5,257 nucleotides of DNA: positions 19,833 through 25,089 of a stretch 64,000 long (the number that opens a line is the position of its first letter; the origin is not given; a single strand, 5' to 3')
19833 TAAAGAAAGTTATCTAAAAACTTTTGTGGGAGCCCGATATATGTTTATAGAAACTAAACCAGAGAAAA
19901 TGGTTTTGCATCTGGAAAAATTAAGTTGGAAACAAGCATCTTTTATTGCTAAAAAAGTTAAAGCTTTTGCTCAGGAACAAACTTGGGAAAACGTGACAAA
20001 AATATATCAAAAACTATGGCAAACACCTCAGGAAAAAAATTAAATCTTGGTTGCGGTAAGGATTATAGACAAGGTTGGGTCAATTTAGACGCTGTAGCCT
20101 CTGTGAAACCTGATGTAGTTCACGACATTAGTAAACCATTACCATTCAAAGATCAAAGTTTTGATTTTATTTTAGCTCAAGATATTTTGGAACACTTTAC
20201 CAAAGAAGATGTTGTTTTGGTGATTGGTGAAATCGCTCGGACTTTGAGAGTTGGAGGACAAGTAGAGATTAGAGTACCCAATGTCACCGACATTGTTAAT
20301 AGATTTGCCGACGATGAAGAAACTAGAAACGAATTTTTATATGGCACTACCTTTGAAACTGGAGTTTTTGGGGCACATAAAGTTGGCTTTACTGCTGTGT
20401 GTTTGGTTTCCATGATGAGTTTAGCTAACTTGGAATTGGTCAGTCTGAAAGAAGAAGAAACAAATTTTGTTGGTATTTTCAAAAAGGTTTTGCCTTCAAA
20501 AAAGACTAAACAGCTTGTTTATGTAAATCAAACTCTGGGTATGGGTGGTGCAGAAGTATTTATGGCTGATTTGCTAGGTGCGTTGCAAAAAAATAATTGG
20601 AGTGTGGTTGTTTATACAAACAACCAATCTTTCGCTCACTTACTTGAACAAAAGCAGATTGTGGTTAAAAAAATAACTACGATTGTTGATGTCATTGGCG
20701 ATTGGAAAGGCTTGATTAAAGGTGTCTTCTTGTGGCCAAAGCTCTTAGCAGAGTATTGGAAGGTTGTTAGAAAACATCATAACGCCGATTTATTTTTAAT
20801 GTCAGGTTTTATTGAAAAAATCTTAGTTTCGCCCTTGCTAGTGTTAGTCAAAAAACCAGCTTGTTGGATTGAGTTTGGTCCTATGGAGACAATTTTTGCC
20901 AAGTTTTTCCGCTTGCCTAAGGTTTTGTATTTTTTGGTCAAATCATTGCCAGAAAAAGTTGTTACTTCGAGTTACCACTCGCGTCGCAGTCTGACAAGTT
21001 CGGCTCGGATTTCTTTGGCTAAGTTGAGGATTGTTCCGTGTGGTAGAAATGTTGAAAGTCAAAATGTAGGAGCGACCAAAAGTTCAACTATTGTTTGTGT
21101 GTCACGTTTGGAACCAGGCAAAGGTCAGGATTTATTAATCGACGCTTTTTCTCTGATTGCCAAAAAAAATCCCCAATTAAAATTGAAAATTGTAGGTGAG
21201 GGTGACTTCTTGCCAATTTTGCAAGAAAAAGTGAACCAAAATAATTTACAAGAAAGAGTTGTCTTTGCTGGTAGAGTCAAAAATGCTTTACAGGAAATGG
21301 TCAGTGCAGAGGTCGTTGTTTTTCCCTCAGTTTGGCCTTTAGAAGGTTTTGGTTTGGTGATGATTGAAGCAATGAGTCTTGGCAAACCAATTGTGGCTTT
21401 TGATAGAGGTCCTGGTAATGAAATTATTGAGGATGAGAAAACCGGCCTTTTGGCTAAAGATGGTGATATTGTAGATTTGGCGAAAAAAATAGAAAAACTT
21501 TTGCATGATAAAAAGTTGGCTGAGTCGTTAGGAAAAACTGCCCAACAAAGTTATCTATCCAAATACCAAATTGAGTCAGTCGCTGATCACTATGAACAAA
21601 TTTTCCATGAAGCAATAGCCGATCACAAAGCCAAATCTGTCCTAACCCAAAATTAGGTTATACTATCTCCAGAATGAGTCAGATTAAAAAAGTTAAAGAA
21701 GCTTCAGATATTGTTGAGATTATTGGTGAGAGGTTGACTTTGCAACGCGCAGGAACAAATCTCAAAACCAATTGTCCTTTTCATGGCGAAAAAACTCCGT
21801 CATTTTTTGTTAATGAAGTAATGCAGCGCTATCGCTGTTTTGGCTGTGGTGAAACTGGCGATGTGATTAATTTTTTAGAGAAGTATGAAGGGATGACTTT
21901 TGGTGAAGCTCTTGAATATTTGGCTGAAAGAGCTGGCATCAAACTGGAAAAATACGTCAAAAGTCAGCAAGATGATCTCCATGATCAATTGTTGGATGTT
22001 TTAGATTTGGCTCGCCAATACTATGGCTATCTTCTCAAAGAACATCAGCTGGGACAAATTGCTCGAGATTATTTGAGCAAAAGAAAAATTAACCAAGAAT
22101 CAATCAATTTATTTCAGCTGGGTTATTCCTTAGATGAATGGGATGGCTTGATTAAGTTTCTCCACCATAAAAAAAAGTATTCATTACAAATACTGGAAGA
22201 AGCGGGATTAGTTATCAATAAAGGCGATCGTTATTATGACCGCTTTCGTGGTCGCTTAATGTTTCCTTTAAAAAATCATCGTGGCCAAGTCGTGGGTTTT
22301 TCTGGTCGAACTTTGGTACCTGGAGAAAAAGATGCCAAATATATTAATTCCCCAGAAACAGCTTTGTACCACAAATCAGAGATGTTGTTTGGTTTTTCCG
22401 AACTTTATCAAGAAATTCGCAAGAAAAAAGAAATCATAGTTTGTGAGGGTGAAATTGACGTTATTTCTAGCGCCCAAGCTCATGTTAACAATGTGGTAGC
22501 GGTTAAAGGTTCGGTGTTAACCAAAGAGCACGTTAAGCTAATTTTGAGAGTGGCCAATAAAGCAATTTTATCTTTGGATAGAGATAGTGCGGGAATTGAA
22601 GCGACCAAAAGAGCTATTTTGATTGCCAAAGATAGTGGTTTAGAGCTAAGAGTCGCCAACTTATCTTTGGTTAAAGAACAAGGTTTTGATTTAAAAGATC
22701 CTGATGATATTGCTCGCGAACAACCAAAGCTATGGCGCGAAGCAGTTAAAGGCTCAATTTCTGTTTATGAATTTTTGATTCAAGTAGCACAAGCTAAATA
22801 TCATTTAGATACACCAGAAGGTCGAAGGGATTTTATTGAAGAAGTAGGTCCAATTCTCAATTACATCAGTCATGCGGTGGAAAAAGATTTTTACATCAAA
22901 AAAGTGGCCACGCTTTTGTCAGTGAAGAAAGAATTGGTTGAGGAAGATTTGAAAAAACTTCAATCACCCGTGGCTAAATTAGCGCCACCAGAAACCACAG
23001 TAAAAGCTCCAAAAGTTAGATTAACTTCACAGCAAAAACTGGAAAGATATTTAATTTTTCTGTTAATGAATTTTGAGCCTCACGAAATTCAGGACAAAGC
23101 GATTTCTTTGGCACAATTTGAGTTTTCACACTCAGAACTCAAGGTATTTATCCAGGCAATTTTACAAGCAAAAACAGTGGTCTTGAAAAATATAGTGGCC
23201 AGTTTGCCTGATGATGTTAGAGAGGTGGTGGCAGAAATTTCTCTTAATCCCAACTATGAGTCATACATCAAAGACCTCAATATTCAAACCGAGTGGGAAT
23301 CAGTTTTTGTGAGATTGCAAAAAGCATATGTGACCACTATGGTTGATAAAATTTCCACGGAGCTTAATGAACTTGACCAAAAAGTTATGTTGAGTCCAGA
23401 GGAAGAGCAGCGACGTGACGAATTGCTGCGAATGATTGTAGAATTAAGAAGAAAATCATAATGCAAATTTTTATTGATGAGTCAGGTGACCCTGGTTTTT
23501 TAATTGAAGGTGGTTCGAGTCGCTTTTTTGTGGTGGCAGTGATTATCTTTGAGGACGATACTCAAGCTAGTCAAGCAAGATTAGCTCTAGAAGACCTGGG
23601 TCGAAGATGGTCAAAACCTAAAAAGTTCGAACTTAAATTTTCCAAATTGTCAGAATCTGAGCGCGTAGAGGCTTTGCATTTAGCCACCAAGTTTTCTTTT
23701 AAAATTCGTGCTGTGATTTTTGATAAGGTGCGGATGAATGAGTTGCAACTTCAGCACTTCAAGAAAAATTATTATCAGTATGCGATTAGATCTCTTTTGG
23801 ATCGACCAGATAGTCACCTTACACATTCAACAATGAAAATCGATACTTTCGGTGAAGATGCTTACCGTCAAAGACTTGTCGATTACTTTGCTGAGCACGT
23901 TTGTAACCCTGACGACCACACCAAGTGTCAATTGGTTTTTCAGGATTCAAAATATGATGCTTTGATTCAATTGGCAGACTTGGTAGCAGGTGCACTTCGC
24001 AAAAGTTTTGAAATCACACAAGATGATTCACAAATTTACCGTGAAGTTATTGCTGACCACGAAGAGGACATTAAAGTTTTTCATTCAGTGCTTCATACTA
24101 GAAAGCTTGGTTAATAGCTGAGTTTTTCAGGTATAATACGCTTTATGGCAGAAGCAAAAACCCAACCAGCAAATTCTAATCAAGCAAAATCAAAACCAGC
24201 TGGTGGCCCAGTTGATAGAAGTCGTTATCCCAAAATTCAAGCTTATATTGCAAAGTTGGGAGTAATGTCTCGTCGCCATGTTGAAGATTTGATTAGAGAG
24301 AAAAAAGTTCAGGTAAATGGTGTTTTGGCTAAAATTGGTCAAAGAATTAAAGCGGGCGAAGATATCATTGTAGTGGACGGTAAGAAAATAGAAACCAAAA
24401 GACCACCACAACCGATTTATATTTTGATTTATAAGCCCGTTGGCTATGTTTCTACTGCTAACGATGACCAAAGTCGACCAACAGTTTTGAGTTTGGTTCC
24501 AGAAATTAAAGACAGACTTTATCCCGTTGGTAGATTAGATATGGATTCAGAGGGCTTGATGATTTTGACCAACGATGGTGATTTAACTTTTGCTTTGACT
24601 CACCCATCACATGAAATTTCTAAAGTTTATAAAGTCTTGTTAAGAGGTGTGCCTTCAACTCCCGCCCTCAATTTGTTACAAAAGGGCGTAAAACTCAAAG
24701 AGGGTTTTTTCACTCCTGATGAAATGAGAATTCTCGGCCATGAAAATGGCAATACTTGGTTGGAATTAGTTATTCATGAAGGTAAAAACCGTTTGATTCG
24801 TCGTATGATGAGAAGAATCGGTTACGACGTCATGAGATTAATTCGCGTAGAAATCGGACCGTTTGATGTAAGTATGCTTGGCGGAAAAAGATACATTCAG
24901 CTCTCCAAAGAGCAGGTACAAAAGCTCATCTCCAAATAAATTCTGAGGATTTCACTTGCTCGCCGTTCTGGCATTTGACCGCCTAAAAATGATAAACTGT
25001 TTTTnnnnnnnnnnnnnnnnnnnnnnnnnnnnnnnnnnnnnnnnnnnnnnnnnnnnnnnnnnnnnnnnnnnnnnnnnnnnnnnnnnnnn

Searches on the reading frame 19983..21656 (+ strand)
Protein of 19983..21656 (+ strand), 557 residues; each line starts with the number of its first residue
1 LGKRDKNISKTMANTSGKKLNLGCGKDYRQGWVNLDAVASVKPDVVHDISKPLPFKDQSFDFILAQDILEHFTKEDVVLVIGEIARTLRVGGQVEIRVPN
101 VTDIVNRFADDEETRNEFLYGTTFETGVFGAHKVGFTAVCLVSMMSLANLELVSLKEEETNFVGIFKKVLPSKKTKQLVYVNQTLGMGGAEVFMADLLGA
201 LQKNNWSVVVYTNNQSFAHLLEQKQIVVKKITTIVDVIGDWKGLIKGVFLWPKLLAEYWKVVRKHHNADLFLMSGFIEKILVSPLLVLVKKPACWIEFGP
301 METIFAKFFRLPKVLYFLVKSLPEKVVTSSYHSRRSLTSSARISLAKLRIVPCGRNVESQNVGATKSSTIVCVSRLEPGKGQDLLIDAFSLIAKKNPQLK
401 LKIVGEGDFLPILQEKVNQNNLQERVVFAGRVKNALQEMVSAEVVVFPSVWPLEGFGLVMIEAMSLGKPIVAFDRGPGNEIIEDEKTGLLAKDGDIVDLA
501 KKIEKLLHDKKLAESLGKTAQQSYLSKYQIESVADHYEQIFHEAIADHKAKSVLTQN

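Call 56: search_protein_families(library=pfam, proteins=[window:19983-21656:+], max_evalue=0.0001)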
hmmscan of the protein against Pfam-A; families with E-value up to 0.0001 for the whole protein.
window:19983-21656:+ (557 aa): 6 families
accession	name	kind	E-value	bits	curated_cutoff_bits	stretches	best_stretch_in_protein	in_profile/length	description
PF00534.26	Glycos_transf_1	-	5.4e-40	137.2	26.4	1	364-522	12-171/172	Glycosyl transferases group 1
PF13692.12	Glyco_trans_1_4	-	2.2e-35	122.4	27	1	369-509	3-142/142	Glycosyl transferases group 1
PF08241.18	Methyltransf_11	-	2.6e-08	34.8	21.2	1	45-94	47-93/95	Methyltransferase domain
PF20706.3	GT4-conflict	-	4.1e-06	26.5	26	1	359-482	189-320/385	Family 4 Glycosyltransferase in conflict systems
PF13649.12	Methyltransf_25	-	5.3e-06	27.5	27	1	46-92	52-97/97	Methyltransferase domain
PF13439.12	Glyco_transf_4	-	3.9e-05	24.2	28.5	0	187-358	1-169/170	Glycosyltransferase Family 4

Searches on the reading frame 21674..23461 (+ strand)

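Call 56: search_protein_families(library=pfam, proteins=[window:21674-23461:+], max_evalue=0.0001)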
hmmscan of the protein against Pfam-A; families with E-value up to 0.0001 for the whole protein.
window:21674-23461:+ (595 aa): 6 families
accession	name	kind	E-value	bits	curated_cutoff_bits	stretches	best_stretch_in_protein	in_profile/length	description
PF08275.17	DNAG_N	-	1.1e-39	135.9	26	1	119-243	4-126/128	DNA primase catalytic core, N-terminal domain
PF01807.25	Zn_ribbon_DnaG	-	3.1e-31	107.5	24.9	1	3-93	5-95/98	CHC2 zinc finger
PF13155.12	Toprim_2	-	4.5e-17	62.6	22.1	1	255-345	1-86/88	Toprim-like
PF10410.14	DnaB_bind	-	1.1e-13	51.6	20.6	1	365-419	1-55/56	DnaB-helicase binding domain of primase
PF13662.12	Toprim_4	-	6.7e-12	45.9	25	1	253-327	2-83/85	Toprim domain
PF01751.28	Toprim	-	9.3e-11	42.2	23.1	1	253-321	1-87/96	Toprim domain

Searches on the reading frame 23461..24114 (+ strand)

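Call 36: search_protein_families(library=pfam, proteins=[window:23461-24114:+], max_evalue=0.00001)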
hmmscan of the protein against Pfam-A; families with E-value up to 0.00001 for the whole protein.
window:23461-24114:+ (217 aa): 1 family
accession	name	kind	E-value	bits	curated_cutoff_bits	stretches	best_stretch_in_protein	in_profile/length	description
PF12686.12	DUF3800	-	6.5e-15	56.6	21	1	3-181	2-148/149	Protein of unknown function (DUF3800)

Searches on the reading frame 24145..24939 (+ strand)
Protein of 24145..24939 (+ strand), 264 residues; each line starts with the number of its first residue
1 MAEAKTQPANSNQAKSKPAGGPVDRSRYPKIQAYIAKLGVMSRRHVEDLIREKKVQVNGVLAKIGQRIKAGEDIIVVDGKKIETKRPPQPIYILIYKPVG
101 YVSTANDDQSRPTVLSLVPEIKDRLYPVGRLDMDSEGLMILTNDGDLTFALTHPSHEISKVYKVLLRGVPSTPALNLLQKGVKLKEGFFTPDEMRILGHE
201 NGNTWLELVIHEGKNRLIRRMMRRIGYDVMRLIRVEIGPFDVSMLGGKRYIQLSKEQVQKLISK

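Call 36: search_protein_families(library=pfam, proteins=[window:24145-24939:+], max_evalue=0.00001)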
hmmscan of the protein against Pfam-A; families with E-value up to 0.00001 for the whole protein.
window:24145-24939:+ (264 aa): 2 families
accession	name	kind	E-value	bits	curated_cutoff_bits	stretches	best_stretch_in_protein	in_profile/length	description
PF00849.27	PseudoU_synth_2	-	1.7e-20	74.2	26.8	1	92-222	2-150/152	RNA pseudouridylate synthase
PF01479.30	S4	-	4.3e-07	30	22.8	1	31-74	3-48/48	S4 domain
